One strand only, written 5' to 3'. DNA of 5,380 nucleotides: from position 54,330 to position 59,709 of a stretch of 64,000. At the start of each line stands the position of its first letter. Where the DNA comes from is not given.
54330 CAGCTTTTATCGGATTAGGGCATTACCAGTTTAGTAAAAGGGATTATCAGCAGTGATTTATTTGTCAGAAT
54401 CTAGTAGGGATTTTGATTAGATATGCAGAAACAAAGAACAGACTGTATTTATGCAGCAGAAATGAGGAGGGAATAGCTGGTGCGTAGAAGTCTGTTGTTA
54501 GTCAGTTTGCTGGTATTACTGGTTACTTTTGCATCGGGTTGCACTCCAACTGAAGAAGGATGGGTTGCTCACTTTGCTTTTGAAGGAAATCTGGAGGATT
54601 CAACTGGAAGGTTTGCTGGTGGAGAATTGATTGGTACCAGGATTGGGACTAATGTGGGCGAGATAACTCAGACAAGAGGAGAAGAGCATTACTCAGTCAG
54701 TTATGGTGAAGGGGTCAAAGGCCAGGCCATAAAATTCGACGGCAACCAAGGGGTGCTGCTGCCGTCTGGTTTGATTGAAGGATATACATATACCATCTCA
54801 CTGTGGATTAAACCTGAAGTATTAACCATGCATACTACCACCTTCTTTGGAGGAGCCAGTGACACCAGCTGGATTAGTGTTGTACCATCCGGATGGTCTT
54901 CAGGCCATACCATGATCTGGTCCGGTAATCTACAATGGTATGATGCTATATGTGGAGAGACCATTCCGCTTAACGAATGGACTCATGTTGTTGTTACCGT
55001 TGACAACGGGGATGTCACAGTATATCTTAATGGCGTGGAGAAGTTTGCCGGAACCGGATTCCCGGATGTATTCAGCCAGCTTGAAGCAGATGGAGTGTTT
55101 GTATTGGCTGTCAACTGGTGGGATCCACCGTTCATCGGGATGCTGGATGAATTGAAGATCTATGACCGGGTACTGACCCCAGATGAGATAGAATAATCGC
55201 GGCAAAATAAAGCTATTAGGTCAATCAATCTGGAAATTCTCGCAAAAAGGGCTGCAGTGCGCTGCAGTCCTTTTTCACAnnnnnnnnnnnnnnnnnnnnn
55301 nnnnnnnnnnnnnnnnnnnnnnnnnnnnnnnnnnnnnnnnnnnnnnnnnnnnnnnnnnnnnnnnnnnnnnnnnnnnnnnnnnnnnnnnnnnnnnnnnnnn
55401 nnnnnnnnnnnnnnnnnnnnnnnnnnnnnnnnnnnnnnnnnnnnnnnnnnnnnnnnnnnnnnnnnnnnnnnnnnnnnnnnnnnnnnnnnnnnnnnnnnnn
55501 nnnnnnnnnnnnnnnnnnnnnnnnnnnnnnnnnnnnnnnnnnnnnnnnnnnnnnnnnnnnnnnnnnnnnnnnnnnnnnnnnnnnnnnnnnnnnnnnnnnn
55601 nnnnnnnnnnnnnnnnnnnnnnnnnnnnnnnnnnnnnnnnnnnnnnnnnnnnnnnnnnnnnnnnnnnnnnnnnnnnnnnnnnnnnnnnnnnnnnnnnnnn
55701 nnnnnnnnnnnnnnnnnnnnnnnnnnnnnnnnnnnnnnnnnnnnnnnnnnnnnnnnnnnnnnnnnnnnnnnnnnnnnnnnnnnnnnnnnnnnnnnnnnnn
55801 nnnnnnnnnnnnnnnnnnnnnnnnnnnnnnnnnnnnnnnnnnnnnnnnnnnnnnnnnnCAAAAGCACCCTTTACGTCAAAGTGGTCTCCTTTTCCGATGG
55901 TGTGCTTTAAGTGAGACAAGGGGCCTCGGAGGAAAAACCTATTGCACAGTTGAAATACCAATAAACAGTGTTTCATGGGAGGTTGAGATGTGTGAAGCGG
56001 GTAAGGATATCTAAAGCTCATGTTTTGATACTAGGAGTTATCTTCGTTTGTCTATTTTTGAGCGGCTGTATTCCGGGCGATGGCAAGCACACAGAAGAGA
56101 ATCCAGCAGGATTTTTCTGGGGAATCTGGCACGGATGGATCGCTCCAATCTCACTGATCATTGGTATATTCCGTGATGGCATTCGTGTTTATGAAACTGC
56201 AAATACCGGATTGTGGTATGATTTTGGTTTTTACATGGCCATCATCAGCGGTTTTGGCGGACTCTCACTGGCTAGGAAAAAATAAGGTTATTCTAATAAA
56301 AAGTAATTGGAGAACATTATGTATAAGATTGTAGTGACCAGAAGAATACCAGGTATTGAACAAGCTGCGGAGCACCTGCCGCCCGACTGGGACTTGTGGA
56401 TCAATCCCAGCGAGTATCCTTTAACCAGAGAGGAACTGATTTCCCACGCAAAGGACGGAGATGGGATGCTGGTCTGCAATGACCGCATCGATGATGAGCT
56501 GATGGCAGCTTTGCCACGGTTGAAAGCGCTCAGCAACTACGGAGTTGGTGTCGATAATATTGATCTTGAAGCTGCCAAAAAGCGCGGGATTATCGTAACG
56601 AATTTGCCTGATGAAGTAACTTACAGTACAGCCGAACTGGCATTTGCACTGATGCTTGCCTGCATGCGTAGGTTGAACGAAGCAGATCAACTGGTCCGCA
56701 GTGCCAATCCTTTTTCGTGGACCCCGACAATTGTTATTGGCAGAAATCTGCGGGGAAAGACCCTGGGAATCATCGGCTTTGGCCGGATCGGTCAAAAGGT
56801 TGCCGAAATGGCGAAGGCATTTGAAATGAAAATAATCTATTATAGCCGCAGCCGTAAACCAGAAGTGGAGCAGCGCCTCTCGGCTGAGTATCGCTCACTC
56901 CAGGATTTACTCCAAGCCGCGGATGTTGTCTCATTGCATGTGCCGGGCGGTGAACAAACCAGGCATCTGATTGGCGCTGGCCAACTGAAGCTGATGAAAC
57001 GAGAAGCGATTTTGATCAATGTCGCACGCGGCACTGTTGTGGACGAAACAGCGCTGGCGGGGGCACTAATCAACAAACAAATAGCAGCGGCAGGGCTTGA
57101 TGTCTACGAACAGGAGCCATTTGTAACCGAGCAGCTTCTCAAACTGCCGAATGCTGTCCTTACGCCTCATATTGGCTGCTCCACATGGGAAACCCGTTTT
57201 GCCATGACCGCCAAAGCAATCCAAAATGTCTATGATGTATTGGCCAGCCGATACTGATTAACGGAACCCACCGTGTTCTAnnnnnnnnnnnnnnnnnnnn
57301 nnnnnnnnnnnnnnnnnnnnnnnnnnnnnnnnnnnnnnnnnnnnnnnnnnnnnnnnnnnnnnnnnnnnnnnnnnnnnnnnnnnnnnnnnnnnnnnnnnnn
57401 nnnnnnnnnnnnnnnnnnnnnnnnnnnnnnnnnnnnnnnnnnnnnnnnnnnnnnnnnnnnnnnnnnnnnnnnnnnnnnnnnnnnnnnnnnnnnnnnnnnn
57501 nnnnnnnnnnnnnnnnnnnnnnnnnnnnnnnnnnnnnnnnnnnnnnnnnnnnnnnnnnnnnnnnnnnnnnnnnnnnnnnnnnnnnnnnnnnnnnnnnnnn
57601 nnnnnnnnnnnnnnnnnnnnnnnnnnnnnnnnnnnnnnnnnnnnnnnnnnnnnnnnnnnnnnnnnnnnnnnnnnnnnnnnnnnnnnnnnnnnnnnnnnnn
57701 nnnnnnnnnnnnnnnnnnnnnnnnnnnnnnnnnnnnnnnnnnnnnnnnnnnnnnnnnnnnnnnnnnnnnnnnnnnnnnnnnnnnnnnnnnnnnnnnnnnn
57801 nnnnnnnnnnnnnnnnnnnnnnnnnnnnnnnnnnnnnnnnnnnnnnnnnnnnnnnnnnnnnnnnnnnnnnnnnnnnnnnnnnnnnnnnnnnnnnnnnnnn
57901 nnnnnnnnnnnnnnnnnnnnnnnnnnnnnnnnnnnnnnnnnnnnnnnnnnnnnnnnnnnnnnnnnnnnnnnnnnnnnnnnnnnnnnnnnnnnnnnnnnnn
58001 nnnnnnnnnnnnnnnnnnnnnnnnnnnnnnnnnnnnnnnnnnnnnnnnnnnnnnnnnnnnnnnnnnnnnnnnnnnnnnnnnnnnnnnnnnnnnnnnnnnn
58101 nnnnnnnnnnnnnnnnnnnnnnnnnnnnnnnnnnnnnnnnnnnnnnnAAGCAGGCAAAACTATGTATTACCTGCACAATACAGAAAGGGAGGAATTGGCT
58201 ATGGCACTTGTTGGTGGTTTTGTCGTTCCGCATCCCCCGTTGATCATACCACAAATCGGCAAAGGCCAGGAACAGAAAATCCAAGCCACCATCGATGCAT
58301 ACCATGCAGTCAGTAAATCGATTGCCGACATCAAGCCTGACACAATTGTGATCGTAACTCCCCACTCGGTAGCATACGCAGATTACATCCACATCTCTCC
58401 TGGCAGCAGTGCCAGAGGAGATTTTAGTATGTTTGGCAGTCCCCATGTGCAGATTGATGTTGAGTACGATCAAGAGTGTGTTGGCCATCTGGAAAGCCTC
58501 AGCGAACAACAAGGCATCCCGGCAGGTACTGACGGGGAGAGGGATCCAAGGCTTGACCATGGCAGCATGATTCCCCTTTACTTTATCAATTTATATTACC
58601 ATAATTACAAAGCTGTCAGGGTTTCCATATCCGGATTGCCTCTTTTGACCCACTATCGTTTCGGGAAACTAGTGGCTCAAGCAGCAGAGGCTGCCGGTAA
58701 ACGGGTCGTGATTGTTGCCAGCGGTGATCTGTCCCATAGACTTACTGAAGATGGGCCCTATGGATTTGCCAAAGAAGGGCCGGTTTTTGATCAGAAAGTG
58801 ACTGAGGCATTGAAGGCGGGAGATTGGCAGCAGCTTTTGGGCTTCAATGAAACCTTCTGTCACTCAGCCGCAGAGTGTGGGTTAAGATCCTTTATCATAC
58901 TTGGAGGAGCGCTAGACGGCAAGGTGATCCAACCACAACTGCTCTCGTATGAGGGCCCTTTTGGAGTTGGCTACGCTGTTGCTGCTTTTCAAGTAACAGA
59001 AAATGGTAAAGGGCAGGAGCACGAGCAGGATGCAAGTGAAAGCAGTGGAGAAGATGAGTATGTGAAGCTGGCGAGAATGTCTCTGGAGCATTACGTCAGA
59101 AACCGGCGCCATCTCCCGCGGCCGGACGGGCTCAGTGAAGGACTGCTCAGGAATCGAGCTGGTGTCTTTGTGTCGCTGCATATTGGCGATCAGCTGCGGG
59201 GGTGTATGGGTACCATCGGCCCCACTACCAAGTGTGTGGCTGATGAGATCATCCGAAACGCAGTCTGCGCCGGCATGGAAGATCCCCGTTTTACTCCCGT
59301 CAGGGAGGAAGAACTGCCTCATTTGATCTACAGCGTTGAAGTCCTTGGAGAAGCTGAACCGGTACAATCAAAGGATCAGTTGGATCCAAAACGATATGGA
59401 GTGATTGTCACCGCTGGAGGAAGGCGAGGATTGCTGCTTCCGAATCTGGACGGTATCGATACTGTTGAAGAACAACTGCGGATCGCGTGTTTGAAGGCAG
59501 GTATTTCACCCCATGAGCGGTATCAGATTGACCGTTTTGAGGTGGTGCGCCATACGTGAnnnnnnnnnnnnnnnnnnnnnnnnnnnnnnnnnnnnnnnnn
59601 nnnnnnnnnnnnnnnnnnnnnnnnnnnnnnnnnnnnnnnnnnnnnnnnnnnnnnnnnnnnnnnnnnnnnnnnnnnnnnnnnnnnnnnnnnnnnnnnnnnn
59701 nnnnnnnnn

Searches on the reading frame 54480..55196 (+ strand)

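Call 78: search_protein_families(library=pfam, proteins=[window:54480-55196:+], max_evalue=0.0001)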
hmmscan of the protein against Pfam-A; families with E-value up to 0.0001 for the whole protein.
window:54480-55196:+ (238 aa): 1 family
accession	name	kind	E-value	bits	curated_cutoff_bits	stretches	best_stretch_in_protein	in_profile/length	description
PF13385.13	Laminin_G_3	-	1.7e-33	116.3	27.6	1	87-237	2-150/151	Concanavalin A-like lectin/glucanases superfamily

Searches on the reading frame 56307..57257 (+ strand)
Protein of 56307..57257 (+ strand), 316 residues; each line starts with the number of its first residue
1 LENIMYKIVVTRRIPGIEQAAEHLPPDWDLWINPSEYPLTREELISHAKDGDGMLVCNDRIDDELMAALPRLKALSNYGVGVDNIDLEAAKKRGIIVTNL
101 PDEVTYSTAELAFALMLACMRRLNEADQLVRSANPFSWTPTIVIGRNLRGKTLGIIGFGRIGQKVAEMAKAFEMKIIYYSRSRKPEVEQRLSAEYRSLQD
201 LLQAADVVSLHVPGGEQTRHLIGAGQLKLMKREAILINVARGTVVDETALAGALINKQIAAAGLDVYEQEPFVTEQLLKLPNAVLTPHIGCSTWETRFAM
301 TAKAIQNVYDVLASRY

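Call 78: search_protein_families(library=pfam, proteins=[window:56307-57257:+], max_evalue=0.0001)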
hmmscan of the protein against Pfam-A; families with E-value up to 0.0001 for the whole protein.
window:56307-57257:+ (316 aa): 3 families
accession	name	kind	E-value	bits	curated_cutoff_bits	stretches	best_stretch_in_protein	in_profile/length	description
PF02826.25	2-Hacid_dh_C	-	1.2e-63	214.1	25.1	1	113-290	1-178/178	D-isomer specific 2-hydroxyacid dehydrogenase, NAD binding domain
PF00389.36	2-Hacid_dh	-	1e-24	87.1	24.6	1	38-313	27-125/134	D-isomer specific 2-hydroxyacid dehydrogenase, catalytic domain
PF03446.21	NAD_binding_2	-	1e-06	29.3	21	1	153-261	2-114/161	NAD binding domain of 6-phosphogluconate dehydrogenase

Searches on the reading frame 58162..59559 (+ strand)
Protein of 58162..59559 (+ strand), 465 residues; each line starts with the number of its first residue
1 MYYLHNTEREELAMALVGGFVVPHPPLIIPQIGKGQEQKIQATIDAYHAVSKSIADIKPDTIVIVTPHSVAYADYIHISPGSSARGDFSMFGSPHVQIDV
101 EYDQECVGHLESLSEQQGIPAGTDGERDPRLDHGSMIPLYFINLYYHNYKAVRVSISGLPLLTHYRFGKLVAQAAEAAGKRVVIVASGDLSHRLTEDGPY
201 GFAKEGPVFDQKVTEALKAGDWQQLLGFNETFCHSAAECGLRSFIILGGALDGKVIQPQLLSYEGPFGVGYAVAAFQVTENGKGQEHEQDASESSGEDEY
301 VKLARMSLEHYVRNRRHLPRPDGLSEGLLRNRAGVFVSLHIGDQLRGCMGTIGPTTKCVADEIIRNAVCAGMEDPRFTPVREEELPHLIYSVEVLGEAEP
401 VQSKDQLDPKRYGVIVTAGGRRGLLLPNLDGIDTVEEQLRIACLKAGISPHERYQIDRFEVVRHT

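Call 78: search_protein_families(library=pfam, proteins=[window:58162-59559:+], max_evalue=0.0001)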
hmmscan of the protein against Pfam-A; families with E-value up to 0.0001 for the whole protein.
window:58162-59559:+ (465 aa): 2 families
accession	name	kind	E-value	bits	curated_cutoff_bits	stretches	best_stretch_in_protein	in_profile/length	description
PF01871.22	AMMECR1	-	1.1e-42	145.8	25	1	301-462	1-166/168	AMMECR1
PF02900.23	LigB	-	2.4e-41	142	26.3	1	20-273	3-268/269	Catalytic LigB subunit of aromatic ring-opening dioxygenase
